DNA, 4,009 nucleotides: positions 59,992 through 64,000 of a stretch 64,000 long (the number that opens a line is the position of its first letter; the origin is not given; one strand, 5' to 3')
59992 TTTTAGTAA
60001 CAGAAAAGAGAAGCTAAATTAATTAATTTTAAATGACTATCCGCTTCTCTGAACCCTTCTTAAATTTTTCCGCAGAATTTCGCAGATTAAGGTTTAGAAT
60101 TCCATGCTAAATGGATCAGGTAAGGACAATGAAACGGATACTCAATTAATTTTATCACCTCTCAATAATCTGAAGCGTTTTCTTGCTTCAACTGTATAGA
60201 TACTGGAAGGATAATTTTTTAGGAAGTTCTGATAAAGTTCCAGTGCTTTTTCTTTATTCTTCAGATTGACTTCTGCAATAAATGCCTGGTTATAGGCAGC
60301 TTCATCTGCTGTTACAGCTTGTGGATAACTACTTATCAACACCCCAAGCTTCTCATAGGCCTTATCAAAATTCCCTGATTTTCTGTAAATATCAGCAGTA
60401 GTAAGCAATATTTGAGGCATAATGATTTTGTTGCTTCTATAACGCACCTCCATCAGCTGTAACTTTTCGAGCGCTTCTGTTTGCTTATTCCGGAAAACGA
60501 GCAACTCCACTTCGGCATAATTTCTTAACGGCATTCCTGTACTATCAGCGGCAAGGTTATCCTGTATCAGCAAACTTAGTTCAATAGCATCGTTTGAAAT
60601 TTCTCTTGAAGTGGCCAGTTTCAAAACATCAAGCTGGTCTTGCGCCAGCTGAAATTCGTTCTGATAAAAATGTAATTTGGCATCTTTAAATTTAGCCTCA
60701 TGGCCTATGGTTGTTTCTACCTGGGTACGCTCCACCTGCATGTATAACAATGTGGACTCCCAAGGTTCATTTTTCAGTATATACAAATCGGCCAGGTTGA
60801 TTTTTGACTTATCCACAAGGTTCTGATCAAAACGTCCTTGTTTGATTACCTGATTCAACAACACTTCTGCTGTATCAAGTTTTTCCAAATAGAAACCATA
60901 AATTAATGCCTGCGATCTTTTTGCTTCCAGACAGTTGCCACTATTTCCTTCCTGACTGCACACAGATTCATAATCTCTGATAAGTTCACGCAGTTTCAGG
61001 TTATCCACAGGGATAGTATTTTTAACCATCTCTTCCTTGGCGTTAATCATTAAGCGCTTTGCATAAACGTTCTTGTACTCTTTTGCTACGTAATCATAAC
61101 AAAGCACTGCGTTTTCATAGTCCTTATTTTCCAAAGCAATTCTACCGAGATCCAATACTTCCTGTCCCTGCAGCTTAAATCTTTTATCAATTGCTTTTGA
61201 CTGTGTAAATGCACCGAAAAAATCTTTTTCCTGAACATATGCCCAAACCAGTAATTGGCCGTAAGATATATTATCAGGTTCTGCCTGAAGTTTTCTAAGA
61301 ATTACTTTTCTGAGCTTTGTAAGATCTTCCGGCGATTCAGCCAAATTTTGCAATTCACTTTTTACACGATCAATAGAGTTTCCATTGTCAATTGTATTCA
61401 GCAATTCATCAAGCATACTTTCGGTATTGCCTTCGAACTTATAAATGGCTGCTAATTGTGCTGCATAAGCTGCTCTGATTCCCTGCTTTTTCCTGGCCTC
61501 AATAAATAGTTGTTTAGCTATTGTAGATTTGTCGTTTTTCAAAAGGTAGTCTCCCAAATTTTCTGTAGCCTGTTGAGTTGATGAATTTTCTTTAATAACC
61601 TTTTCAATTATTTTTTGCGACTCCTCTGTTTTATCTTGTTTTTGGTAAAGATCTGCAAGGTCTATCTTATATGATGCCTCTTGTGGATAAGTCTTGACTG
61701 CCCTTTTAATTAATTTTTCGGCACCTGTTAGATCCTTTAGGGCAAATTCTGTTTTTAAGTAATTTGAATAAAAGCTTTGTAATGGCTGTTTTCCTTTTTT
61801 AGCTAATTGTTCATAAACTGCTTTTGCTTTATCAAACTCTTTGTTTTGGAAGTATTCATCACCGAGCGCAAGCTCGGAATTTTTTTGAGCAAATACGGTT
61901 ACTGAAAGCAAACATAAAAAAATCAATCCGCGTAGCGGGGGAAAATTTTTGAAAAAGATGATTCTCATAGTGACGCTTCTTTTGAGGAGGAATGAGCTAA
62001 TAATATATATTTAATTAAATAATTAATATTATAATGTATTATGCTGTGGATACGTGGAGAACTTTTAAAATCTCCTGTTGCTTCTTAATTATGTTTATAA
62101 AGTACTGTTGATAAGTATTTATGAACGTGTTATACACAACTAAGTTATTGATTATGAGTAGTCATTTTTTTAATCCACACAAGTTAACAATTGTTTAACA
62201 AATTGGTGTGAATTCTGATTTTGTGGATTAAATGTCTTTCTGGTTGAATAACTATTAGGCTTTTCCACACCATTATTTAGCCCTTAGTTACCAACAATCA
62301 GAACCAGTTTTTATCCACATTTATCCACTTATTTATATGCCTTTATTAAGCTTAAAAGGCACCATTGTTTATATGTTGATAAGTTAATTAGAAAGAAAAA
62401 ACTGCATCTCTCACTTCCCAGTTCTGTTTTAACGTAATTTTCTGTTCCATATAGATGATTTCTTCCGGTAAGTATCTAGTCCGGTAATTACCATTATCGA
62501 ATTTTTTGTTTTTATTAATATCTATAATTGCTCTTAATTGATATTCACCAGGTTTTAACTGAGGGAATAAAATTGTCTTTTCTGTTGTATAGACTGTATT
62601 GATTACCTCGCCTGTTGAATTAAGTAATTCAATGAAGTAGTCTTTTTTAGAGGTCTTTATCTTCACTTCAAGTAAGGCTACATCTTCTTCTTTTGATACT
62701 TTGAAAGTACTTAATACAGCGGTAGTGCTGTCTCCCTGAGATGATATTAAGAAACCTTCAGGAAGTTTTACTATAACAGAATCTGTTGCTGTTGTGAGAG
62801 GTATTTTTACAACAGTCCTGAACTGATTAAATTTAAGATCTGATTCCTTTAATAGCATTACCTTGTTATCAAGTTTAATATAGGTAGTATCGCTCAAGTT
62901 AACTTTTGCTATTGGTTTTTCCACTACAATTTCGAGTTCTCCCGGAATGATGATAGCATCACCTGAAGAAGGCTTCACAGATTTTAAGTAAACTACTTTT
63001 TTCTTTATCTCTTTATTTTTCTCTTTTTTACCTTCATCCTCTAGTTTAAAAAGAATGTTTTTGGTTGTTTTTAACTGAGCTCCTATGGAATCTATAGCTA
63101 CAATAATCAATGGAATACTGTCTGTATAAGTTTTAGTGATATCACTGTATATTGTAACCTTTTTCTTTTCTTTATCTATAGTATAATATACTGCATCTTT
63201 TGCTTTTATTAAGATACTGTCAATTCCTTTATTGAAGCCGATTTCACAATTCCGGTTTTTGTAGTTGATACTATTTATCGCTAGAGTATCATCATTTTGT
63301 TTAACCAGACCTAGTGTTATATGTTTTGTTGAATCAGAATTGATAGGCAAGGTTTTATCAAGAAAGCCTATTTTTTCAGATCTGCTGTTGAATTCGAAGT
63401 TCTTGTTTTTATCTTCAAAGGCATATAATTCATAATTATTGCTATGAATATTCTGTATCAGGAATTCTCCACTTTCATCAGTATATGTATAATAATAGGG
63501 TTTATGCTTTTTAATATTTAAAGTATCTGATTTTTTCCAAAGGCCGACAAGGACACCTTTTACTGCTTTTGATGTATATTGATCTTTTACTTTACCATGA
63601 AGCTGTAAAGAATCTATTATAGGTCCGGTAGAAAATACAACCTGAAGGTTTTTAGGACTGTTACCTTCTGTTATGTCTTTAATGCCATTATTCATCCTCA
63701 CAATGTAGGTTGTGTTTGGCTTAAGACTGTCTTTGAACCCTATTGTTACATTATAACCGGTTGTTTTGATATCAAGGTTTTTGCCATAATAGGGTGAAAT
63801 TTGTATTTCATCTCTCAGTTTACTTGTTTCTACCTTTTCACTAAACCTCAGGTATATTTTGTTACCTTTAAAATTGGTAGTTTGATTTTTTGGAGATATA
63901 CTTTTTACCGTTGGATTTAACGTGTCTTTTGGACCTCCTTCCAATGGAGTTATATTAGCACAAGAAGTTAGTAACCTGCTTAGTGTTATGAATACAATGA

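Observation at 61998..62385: Probable oriC not flanked by dnaA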

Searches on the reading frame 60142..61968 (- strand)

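Call 10: search_protein_families(library=pfam, proteins=[window:60142-61968:-])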
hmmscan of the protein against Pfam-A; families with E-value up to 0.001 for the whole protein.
window:60142-61968:- (608 aa): 9 families
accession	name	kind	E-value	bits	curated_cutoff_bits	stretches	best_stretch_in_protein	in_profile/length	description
PF13428.12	TPR_14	-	1.9e-15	56.2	23.5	0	70-107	7-44/44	Tetratricopeptide repeat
PF13432.12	TPR_16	-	6.1e-15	55.8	32.7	1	33-97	1-64/65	Tetratricopeptide repeat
PF13174.12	TPR_6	-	1.9e-13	50.5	26.3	1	556-589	1-33/33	Tetratricopeptide repeat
PF07719.23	TPR_2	-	1.2e-10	41.1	27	0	34-57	6-29/34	Tetratricopeptide repeat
PF14559.12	TPR_19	-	5.1e-10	40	25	1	75-128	2-55/68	Tetratricopeptide repeat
PF13181.12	TPR_8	-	2e-06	28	25.7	0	34-55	6-27/34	Tetratricopeptide repeat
PF13176.12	TPR_7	-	0.00038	20.8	27.9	0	525-540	6-21/36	Tetratricopeptide repeat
PF13525.12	YfiO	-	0.00038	20.7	25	1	490-603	15-137/203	Outer membrane lipoprotein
PF25063.1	ARM_TT21_C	-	0.00042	20.7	35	0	102-161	99-158/209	Tetratricopeptide repeat protein 21 C-terminal ARM domain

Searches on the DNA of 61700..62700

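Call 69: search_rna_families(source=window, start=61700, end=62700, threshold=evalue, max_evalue=1)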
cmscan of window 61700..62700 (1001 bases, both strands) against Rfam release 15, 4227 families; matches with E-value up to 1: 1.
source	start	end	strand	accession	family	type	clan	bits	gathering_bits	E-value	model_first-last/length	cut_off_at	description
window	62539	62625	+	RF04164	MIR1507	Gene; miRNA;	-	19.9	73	0.14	1-107/107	no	MIR1507 microRNA precursor family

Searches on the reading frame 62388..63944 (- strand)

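Call 10: search_protein_families(library=pfam, proteins=[window:62388-63944:-])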
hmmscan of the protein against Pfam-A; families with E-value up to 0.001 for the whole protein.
window:62388-63944:- (518 aa): 5 families
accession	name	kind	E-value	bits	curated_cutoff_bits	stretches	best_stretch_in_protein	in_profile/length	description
PF13205.12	Big_5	-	4.8e-17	63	23.6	1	7-106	1-105/105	Bacterial Ig-like domain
PF09912.14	DUF2141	-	2.1e-07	31.3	24.4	0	448-485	36-73/112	Uncharacterized protein conserved in bacteria (DUF2141)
PF14686.12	fn3_3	-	4.5e-06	26.8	24.4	1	126-178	3-54/75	Polysaccharide lyase family 4, domain II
PF13620.12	CarboxypepD_reg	-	0.00028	21.6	32.3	0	115-175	2-54/82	Carboxypeptidase regulatory-like domain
PF13715.12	CarbopepD_reg_2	-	0.00044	20.7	32.2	0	116-174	2-49/88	CarboxypepD_reg-like domain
